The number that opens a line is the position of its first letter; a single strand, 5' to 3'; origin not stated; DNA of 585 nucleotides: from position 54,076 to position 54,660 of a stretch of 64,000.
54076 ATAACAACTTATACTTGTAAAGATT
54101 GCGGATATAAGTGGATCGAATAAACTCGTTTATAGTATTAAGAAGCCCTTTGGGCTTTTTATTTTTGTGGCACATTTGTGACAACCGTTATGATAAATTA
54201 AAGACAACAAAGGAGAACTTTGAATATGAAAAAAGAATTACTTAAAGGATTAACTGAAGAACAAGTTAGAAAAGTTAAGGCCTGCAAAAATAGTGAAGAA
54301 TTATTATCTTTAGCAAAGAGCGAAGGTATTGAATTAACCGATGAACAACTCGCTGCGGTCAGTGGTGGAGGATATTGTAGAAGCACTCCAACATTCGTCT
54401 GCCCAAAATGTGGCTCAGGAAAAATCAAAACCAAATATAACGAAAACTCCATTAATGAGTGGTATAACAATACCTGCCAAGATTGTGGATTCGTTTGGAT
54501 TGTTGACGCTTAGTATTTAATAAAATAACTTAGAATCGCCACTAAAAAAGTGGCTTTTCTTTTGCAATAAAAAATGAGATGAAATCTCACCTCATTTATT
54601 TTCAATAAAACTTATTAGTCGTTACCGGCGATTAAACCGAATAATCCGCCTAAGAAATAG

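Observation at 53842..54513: Family of four Nif11-type GG-leader peptides with zinc-ribbon-like Cys cores and no maturase in sight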

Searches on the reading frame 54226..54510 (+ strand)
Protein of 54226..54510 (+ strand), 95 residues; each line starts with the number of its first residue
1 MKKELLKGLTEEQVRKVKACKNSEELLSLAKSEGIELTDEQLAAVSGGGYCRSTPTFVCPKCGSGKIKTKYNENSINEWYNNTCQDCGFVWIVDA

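Call 6: search_protein_families(library=pfam, proteins=[window:54226-54510:+], max_evalue=1)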
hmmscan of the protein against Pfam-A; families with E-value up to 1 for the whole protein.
seq(95 aa): 18 families
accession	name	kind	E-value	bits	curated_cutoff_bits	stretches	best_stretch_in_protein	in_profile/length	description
PF07862.16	Nif11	-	0.0066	17.2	23.8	1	16-40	22-46/48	Nif11 domain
PF24292.1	DUF7479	-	0.014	15.9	27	1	58-93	4-42/60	Domain of unknown function (DUF7479)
PF08271.17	Zn_Ribbon_TF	-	0.015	15.3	29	1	57-91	1-29/43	TFIIB zinc-binding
PF09151.16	DUF1936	-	0.026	14.7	25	1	58-74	1-17/34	Domain of unknown function (DUF1936)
PF24441.1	DUF7560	-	0.031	14.4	27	1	53-63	2-12/44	Family of unknown function (DUF7560)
PF18687.6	DUF5637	-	0.07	13.6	31.3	1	45-63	2-20/33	Family of unknown function (DUF5637)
PF19108.5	DUF5795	-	0.094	13.2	27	1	59-89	39-69/74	Family of unknown function (DUF5795)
PF09526.16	DUF2387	-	0.11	12.9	25.9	1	58-90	10-39/72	Probable metal-binding protein (DUF2387)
PF18414.7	zf_C2H2_10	-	0.16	12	25.6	1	55-63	1-9/26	C2H2 type zinc-finger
PF09723.15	Zn_ribbon_8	-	0.17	12.4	34.4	0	58-67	28-37/41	Zinc ribbon domain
PF13248.11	Zn_ribbon_3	-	0.18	11.8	27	1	56-69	2-14/26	zinc-ribbon domain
PF02701.20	Zn_ribbon_Dof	-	0.35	11.5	26.6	1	57-91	4-38/59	Dof domain, zinc finger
PF07754.17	HVO_2753_ZBP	-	0.35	11.1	33.2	0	56-88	16-46/46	Small zinc finger protein HVO_2753-like, Zn-binding pocket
PF23470.1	Zn_ribbon_PF0610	-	0.49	10.7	26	0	83-91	3-11/39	PF0610 rubredoxin-like zinc beta-ribbon domain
PF10571.15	UPF0547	-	0.56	10.8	29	0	84-92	17-25/26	Uncharacterised protein family UPF0547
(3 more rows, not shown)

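Call 7: search_protein_families(library=ncbifam, proteins=[window:54226-54510:+], max_evalue=1)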
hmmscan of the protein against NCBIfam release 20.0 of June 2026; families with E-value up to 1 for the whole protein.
seq(95 aa): 16 families
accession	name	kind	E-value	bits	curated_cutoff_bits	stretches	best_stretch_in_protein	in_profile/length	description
NF047912.1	ECs_2282_CxxC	subfamily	1.7e-05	24.7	37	1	56-88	2-34/60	ECs_2282 family putative zinc-binding protein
TIGR03798.1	leader_Nif11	subfamily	0.00036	20.7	32.3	1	15-43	21-49/68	Nif11-like leader peptide family RiPP precursor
TIGR04165.1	methano_modCys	hypoth_equivalog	0.0016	18.7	60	1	59-93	10-48/50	TIGR04165 family Cys-rich peptide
NF011482.0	PRK14892.1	equivalog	0.0061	16.5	109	1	56-89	21-50/101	putative transcription elongation factor Elf1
NF041205.1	VdcD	equivalog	0.01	15.7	30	1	59-91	1-33/70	non-oxidative hydroxyarylic acid decarboxylases subunit D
TIGR01847.1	bacteriocin_sig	domain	0.023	15.3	15.7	1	36-48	3-15/15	bacteriocin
TIGR03655.1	anti_R_Lar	subfamily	0.023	15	39.6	1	59-89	4-36/55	Lar family restriction alleviation protein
NF011481.0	PRK14890.1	equivalog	0.023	14.7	61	1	56-89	27-58/61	putative Zn-ribbon RNA-binding protein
NF038399.1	NH_RiPP_Os17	domain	0.031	14.4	40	1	30-47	28-45/63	Os1348 family NHLP clan protein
NF033772.1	pheromone_VP1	equivalog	0.039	14.2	85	1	27-53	2-28/65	peptide pheromone VP1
TIGR03949.1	bact_IIb_cerein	subfamily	0.061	13.1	21.5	1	36-49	3-16/45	class IIb bacteriocin, lactobin A/cerein 7B family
NF033497.1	rubre_like_arch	subfamily_domain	0.073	12.8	32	0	55-65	16-24/34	rubrerythrin-like domain-containing protein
TIGR03793.1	leader_NHLP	domain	0.084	12.7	50.9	1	27-48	56-77/77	NHLP leader peptide family RiPP precursor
NF038167.1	cyan_ocin_like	subfamily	0.14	12.3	32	1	34-54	8-23/72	CTB family bacteriocin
NF038153.1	lant_leader_L1a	domain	0.47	10.7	22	0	36-48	20-32/32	class I lanthipeptide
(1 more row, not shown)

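Call 11: find_homologous_proteins(query=window:54226-54510:+, max_evalue=0.001)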
Query seq(95 aa) (95 aa): 602 proteins with E <= 0.001 among 613 candidates; the best 120 are listed.
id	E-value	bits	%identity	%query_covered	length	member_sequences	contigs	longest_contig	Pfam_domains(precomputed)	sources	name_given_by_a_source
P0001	2.9e-58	212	100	100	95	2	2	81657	-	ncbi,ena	-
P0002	1.7e-48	181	82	100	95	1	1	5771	PF07862.17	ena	-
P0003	4.7e-46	173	81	100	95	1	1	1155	-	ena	-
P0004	4.1e-45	170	82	99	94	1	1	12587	-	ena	-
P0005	2.1e-44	167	82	99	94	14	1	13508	-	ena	-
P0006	2.3e-44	167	81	99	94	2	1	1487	-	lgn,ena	-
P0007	7.6e-44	166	81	99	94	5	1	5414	-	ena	-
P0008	7.7e-44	166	77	100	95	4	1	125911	-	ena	-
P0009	2.3e-43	164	80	99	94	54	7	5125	-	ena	-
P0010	2.4e-43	164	79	99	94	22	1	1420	-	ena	-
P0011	4.6e-43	163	80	99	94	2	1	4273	-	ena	-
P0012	5.9e-43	163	79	99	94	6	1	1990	PF08271.18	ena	-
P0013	2.4e-42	161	75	100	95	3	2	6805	-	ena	-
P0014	3.1e-42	160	79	99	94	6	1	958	-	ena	-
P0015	4.6e-42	160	71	100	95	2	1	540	-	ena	-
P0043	1.1e-36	143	72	99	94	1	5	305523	-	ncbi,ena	-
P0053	2.9e-30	122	72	87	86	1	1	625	PF07862.17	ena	-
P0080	2.2e-23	100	57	97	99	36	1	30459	-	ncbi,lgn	-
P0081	2.7e-23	100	52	93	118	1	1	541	PF07862.17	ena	-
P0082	2.9e-23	100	56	96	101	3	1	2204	PF08271.18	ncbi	-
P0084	4.4e-23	99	56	96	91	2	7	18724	-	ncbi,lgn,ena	-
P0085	4.6e-23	99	53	98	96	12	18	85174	-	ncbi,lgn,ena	-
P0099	1.8e-22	97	56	99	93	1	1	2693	PF07862.17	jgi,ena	-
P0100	2.0e-22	97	56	96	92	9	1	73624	-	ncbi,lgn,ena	-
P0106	3.0e-22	96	57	96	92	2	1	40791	-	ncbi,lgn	-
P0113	7.8e-22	95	56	98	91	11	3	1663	PF07862.17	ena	-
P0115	9.0e-22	95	58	96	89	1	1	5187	-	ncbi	-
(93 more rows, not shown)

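Call 13: find_encoding_contigs(protein=P0001, flank=10000, max_places=4)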
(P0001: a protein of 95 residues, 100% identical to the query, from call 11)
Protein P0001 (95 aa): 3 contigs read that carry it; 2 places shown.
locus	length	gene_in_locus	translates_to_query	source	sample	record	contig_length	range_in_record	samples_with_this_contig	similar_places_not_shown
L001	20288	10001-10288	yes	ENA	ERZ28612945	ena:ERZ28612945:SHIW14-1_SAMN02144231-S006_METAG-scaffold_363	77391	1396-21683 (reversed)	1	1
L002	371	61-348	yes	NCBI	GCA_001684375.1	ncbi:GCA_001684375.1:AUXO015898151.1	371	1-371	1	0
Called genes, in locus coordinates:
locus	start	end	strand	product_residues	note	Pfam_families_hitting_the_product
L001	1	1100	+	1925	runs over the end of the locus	PF09479:Flg_new, PF00828:Ribosomal_L27A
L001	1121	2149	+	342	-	PF00924:MS_channel_2nd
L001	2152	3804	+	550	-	PF21764:Invasin_D4 (faint), PF26182:Ig_NUP210_5th (faint), PF02368:Big_2, PF21461:HL_N-beta, PF22359:Big-like (faint), PF02368:Big_2, PF26918:Ig_Eae (weak), PF02368:Big_2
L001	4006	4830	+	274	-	PF04383:KilA-N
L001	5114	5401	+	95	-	-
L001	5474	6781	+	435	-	PF00328:His_Phos_2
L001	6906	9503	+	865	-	PF00171:Aldedh, PF00465:Fe-ADH, PF25137:ADH_Fe_C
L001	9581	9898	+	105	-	PF01096:Zn_ribbon_TFIIS (weak)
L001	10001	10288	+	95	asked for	-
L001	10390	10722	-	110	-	-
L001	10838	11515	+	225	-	-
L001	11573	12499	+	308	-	PF07885:Ion_trans_2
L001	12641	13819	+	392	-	PF01757:Acyl_transf_3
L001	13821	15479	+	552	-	PF00501:AMP-binding, PF13193:AMP-binding_C (weak)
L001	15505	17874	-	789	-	PF02687:FtsX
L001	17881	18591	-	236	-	PF02463:SMC_N (faint), PF00005:ABC_tran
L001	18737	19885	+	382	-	-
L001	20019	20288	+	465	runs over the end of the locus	PF13421:Band_7_1, PF01145:Band_7 (weak), PF12773:DZR (faint)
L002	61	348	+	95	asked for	-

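Call 20: find_related_loci(query=A1, collection=genome_contigs, flank=10000)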
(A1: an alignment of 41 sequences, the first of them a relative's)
Query A1 (95 aa) in genome_contigs; peptide patterns used: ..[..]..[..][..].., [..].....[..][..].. (x = any residue, [..] = any of these).
594 stretches matched a pattern (row limit reached: there are more); 250 encode a relative of the query (tblastn E <= 1e-3); the best 80 are kept; 77 distinct loci.
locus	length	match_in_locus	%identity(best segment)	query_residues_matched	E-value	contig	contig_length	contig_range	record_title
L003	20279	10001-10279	82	1-94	4e-49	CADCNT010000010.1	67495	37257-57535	MAG: uncultured Erysipelotrichaceae bacterium isolate RUG14810 genome assembly, contig: RUG14810_asm_10, whole genome sh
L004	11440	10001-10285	77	1-95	9e-48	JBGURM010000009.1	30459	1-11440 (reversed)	MAG: Bacilli bacterium isolate ruminal_MAG_116 ruminal_MAG_116_contig_0009, whole genome shotgun sequence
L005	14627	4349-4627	81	1-94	1e-46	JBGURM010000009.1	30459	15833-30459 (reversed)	MAG: Bacilli bacterium isolate ruminal_MAG_116 ruminal_MAG_116_contig_0009, whole genome shotgun sequence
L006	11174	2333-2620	76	1-95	1e-46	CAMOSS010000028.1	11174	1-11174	MAG: uncultured Bacillales bacterium isolate SRR873608_bin.169_metaWRAP_v1.3_MAG genome assembly, contig: NODE_18595_len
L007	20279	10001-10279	79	1-94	2e-45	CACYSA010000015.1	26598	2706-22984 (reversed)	MAG: uncultured Erysipelotrichaceae bacterium isolate RUG12224 genome assembly, contig: RUG12224_asm_15, whole genome sh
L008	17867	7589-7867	80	1-94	2e-45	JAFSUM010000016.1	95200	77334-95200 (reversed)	MAG: Bacilli bacterium isolate RGIG3485 Goat_Rumen.Co__c775253, whole genome shotgun sequence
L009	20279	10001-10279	79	1-94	4e-45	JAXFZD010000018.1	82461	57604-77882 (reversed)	MAG: Bacilli bacterium isolate C4 bin12 ctg000065570, whole genome shotgun sequence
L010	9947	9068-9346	80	1-94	3e-45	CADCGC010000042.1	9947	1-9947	MAG: uncultured Erysipelotrichaceae bacterium isolate RUG14619 genome assembly, contig: RUG14619_asm_42, whole genome sh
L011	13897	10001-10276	65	1-93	1e-36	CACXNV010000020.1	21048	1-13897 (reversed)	MAG: uncultured Erysipelotrichaceae bacterium isolate RUG11432 genome assembly, contig: RUG11432_asm_20, whole genome sh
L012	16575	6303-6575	60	1-91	2e-34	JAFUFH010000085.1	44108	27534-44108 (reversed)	MAG: Bacilli bacterium isolate RGIG4442 Roe_deer_Omasum-4__c176998, whole genome shotgun sequence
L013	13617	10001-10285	74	1-95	2e-45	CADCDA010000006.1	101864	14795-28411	MAG: uncultured Erysipelotrichaceae bacterium isolate RUG14536 genome assembly, contig: RUG14536_asm_6, whole genome sho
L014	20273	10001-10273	60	1-91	3e-33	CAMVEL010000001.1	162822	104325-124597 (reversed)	MAG TPA_asm: uncultured Erysipelotrichaceae bacterium isolate SRR8387716_bin.60_metaWRAP_v1.3_MAG genome assembly, conti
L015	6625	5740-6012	60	1-91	4e-33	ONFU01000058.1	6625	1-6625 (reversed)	uncultured Erysipelotrichaceae bacterium isolate RUG266 genome assembly, contig: scaffold_9938, whole genome shotgun seq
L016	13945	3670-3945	61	1-91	2e-32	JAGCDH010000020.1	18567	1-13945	MAG: Bacilli bacterium isolate RGIG9687 Yak_Omasum-2__c582253, whole genome shotgun sequence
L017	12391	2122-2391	60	1-91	8e-32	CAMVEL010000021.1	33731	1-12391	MAG TPA_asm: uncultured Erysipelotrichaceae bacterium isolate SRR8387716_bin.60_metaWRAP_v1.3_MAG genome assembly, conti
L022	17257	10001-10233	87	1-94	2e-29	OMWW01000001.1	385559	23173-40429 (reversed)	uncultured Erysipelotrichaceae bacterium isolate RUG042 genome assembly, contig: scaffold_1, whole genome shotgun sequen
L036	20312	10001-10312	50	1-95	1e-26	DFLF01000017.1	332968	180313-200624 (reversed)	MAG TPA_asm: Pseudobutyrivibrio sp. UBA3626 UBA3626_contig_8632, whole genome shotgun sequence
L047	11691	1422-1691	52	1-91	1e-25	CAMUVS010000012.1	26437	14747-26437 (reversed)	MAG TPA_asm: uncultured Bacillales bacterium isolate SRR11861928_bin.55_metaWRAP_v1.3_MAG genome assembly, contig: ERZ14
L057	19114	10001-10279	55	1-93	4e-25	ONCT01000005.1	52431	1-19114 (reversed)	uncultured Lachnospiraceae bacterium isolate RUG191 genome assembly, contig: scaffold_429, whole genome shotgun sequence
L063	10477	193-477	55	2-93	7e-25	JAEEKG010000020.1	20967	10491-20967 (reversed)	MAG: Clostridiales bacterium isolate Tb.RUG.188 k141_2513542_flag=1_multi=11.0000_len=20967, whole genome shotgun sequen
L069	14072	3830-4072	54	1-91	1e-24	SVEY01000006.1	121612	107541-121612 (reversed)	MAG: Lachnospiraceae bacterium isolate SIG318 NODE_176_length_121612_cov_19.457407, whole genome shotgun sequence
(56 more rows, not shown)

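Call 25: search_protein_families(library=ncbifam, proteins=[L036:11526-12923:+, L016:6543-8726:+, L063:468-1367:+, L063:1377-1793:+, L008:8440-9639:+, L069:1971-3689:+, L003:10757-12760:+, L022:7926-8762:+, L057:10338-11141:+, L007:13174-13506:-], max_evalue=0.001)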
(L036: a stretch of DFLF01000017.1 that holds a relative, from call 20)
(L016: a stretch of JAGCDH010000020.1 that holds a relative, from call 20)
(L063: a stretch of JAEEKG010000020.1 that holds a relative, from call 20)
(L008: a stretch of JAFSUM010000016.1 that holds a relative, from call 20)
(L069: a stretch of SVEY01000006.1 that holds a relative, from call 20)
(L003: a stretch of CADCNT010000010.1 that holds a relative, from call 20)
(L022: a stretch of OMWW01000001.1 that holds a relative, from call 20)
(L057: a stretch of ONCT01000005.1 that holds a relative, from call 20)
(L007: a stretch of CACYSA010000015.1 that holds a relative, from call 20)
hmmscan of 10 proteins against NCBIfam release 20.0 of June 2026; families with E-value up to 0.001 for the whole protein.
L036:11526-12923:+ (465 aa): 76 families (the best 25 are shown)
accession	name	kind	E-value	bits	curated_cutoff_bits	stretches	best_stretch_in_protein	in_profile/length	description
TIGR04545.1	rSAM_ahbD_hemeb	equivalog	7.9e-33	114.3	500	1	94-425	6-323/339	heme b synthase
TIGR04250.1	SCM_rSAM_ScmE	equivalog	2.5e-27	95.7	400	2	89-257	4-173/358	SynChlorMet cassette radical SAM/SPASM protein ScmE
TIGR04054.1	rSAM_NirJ1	equivalog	1.5e-26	92.9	650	1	90-435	38-377/387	putative heme d1 biosynthesis radical SAM protein NirJ1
TIGR04051.1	rSAM_NirJ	equivalog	1.5e-25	89.9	515.45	1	95-417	9-328/354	heme d1 biosynthesis radical SAM protein NirJ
TIGR04347.1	pseudo_SAM_Halo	equivalog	4.3e-25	88.8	525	1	92-259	42-208/390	TIGR04347 family pseudo-SAM/SPASM protein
TIGR02668.1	moaA_archaeal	equivalog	1.1e-24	87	325.25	1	89-295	11-218/303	GTP 3',8-cyclase MoaA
TIGR04053.2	TIGR04053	equivalog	1.1e-23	84.1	395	1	95-260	15-183/366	TIGR04053 family radical SAM/SPASM domain-containing protein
TIGR04546.1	rSAM_ahbC_deAc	equivalog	1.8e-23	83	650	1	90-253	41-203/390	12,18-didecarboxysiroheme deacetylase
TIGR04055.1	rSAM_NirJ2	equivalog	2.6e-23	83.1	500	2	94-255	6-166/326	putative heme d1 biosynthesis radical SAM protein NirJ2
TIGR02109.1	PQQ_syn_pqqE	equivalog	5.1e-23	81.6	381.35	1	92-262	11-181/358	pyrroloquinoline quinone biosynthesis protein PqqE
TIGR04317.1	W_rSAM_matur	equivalog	5.2e-23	81.7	380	1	92-260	8-181/349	tungsten cofactor oxidoreductase radical SAM maturase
NF045574.1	sacti_mat_StsB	exception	5.8e-23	81.4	625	1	93-267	101-273/466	StsB family radical SAM/SPASM domain sactipeptide maturase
TIGR03913.1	rad_SAM_trio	equivalog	6.2e-22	77.6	591.75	1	84-418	15-336/477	GDL motif peptide-associated radical SAM/SPASM maturase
TIGR04251.1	SCM_rSAM_ScmF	equivalog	9.8e-22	77.8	400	1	91-419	7-323/353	SynChlorMet cassette radical SAM/SPASM protein ScmF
NF050035.1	rSAM_WgK_link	exception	4.9e-21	75.1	650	1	87-441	7-363/367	radical SAM/SPASM peptide maturase WgkB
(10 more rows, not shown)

L016:6543-8726:+ (727 aa): 187 families (the best 25 are shown)
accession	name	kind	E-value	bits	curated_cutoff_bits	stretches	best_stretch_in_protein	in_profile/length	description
TIGR03797.1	NHLM_micro_ABC2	equivalog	1.2e-195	652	709.4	1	69-721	31-685/686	NHLP bacteriocin export ABC transporter permease/ATPase subunit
TIGR03796.1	NHLM_micro_ABC1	equivalog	9.7e-97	324.9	853.3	1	177-718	156-709/710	NHLP family bacteriocin export ABC transporter peptidase/permease/ATPase subunit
TIGR01846.1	type_I_sec_HlyB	subfamily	1.8e-95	320.7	725.55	1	158-721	124-692/694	type I secretion system permease/ATPase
TIGR02203.1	MsbA_lipidA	equivalog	6.6e-86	289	602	1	182-719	23-567/572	lipid A export permease/ATP-binding protein MsbA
NF045513.1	HepA_fam_ABC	equivalog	1.2e-78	265.1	725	1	209-717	89-605/610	heterocyst formation ABC transporter subunit HepA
TIGR03375.1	type_I_sec_LssB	subfamily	2.3e-76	257.6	693.1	1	204-710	178-691/696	type I secretion system permease/ATPase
TIGR02204.1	MsbA_rel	hypoth_equivalog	5.5e-76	256.4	780.4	1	179-721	25-575/576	ABC transporter, permease/ATP-binding protein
TIGR01193.1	bacteriocin_ABC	subfamily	6.7e-76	256.3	523.85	1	154-719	137-707/708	peptide cleavage/export ABC transporter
NF010178.0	PRK13657.1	equivalog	1.8e-75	254.5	733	1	199-725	39-574/588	glucan ABC transporter ATP-binding protein/ permease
NF008381.0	PRK11176.1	equivalog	5e-71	239.8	867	1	209-720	64-578/582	lipid A ABC transporter ATP-binding protein/permease MsbA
TIGR00958.1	3a01208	subfamily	1.4e-69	235.2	874.6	1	166-718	154-711/711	antigen peptide transporter 2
NF052233.1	CphA_assoc_ABC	equivalog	1.3e-65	222.1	880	1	180-722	192-744/766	cyanophycin metabolism-associated ABC transporter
NF008056.1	PRK10790.1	equivalog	1.7e-60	205.2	746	1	161-722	11-576/584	SmdB family multidrug efflux ABC transporter permease/ATP-binding protein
TIGR01192.1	chvA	subfamily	3.5e-60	204.2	585.4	1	399-726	248-575/585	glucan export ABC transporter ATP-binding protein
NF008364.0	PRK11160.1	equivalog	1.6e-59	202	630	1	223-720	68-574/575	heme ABC transporter ATP-binding protein/permease CydC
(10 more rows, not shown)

L063:468-1367:+ (299 aa): 0 families

L063:1377-1793:+ (138 aa): 1 family
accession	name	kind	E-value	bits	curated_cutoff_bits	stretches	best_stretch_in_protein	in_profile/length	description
TIGR03794.1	NHLM_micro_HlyD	equivalog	4.4e-07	29.1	156.2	1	6-59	1-54/421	NHLP bacteriocin system secretion protein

L008:8440-9639:+ (399 aa): 0 families

L069:1971-3689:+ (572 aa): 0 families

L003:10757-12760:+ (667 aa): 0 families

L022:7926-8762:+ (278 aa): 2 families
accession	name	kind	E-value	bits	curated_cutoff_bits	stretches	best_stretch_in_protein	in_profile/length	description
NF011709.0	PRK15130.1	equivalog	0.00023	21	218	1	180-257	63-143/186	spermidine N1-acetyltransferase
NF008072.0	PRK10809.1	equivalog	0.00044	20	190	1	163-255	66-162/194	ribosomal protein S5-alanine N-acetyltransferase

L057:10338-11141:+ (267 aa): 4 families
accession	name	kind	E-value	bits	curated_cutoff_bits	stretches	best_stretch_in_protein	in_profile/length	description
NF041136.1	MrpORP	equivalog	1.4e-19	70.7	450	1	131-237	262-365/365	iron-sulfur cluster carrier protein MrpORP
NF003257.0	PRK04217.1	equivalog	1.2e-17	64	115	1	25-120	10-106/110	hypothetical protein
TIGR01290.1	nifB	equivalog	1.2e-07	30.8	343.65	1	118-222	306-426/441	nitrogenase cofactor biosynthesis protein NifB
TIGR02959.1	SigZ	equivalog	0.00032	20.6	168.65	1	52-110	94-154/170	RNA polymerase sigma factor SigZ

L007:13174-13506:- (110 aa): 0 families

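Call 30: search_protein_families(library=pfam, proteins=[L008:8440-9639:+, L016:4361-6529:+, L016:8739-9038:+, L063:468-1367:+, L036:8493-9854:+, L036:10595-11002:+, L036:11020-11511:+, L036:13000-13809:+, L036:13812-14546:+, L036:14550-15005:+], max_evalue=0.01)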
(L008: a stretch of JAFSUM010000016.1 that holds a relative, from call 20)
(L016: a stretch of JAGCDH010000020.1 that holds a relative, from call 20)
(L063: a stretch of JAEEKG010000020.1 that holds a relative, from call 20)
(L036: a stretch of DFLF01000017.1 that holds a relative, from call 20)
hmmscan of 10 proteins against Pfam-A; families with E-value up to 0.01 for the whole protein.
L008:8440-9639:+ (399 aa): 1 family
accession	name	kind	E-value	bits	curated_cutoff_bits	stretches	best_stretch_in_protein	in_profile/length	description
PF07804.18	HipA_C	-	0.002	18.2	30.5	1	241-308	97-160/213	HipA-like C-terminal domain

L016:4361-6529:+ (722 aa): 8 families
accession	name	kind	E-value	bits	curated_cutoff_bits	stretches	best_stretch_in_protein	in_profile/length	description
PF03412.21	Peptidase_C39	-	4e-31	108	22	1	15-143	2-131/133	Peptidase C39 family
PF00005.33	ABC_tran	-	1e-30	107.5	25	1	505-654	1-137/137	ABC transporter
PF00664.28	ABC_membrane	-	2.4e-30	106.6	28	1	174-439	5-273/274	ABC transporter transmembrane region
PF12385.14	Peptidase_C70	-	1.6e-06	28.5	19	1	18-129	10-136/141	Papain-like cysteine protease AvrRpt2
PF02463.25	SMC_N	-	7.7e-06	25.9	40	1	518-692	27-209/220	RecF/RecN/SMC N terminal domain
PF13529.12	Peptidase_C39_2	-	3e-05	25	24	0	16-77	4-63/143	Peptidase_C39 like family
PF01935.23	DUF87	-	0.0028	18.2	23.2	1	516-535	24-43/220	Helicase HerA, central domain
PF13555.12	AAA_29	-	0.0079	16.4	27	0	511-531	18-38/61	P-loop containing region of AAA domain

L016:8739-9038:+ (99 aa): 2 families
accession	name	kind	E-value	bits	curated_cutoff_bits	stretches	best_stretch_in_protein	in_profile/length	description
PF01740.26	STAS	-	1.9e-14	53.7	22.6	1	9-95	10-100/106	STAS domain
PF13466.11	STAS_2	-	4.7e-05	23.9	29.2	1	14-88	3-79/80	STAS domain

L063:468-1367:+ (299 aa): 1 family
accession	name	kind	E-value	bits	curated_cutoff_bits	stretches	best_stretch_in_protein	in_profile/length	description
PF08843.17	AbiEii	-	1.6e-14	54.8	22.5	1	71-287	14-225/238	Nucleotidyl transferase AbiEii toxin, Type IV TA system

L036:8493-9854:+ (453 aa): 1 family
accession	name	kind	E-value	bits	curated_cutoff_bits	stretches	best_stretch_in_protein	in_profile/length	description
PF00328.27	His_Phos_2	-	2.1e-20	73.9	23.6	1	62-391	1-351/354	Histidine phosphatase superfamily (branch 2)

L036:10595-11002:+ (135 aa): 2 families
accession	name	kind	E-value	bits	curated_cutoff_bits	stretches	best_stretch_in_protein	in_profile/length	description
PF01740.26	STAS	-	1.3e-12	47.8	22.6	1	40-133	4-98/106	STAS domain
PF13466.11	STAS_2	-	1.2e-09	38.6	29.2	1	49-129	1-80/80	STAS domain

L036:11020-11511:+ (163 aa): 3 families
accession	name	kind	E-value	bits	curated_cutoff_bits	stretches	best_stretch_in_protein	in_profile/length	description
PF04542.20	Sigma70_r2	-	6e-22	77.7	24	1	9-76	2-70/71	Sigma-70 region 2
PF08281.18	Sigma70_r4_2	-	6.6e-11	42.1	25.7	1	109-160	3-54/54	Sigma-70, region 4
PF04545.22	Sigma70_r4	-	1e-05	25.4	24.1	1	115-162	3-50/50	Sigma-70, region 4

L036:13000-13809:+ (269 aa): 1 family
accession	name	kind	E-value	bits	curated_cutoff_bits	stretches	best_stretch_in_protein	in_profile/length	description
PF14808.11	TMEM164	-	7.9e-14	52.1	25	1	1-257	1-216/217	TMEM164 family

L036:13812-14546:+ (244 aa): 0 families

L036:14550-15005:+ (151 aa): 2 families
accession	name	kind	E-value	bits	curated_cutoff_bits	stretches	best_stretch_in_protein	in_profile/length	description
PF13581.12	HATPase_c_2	-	2.5e-19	70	27.4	1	21-147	2-127/127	Histidine kinase-like ATPase domain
PF02518.31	HATPase_c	-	0.0071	17.2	26.4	0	52-133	7-88/111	Histidine kinase-, DNA gyrase B-, and HSP90-like ATPase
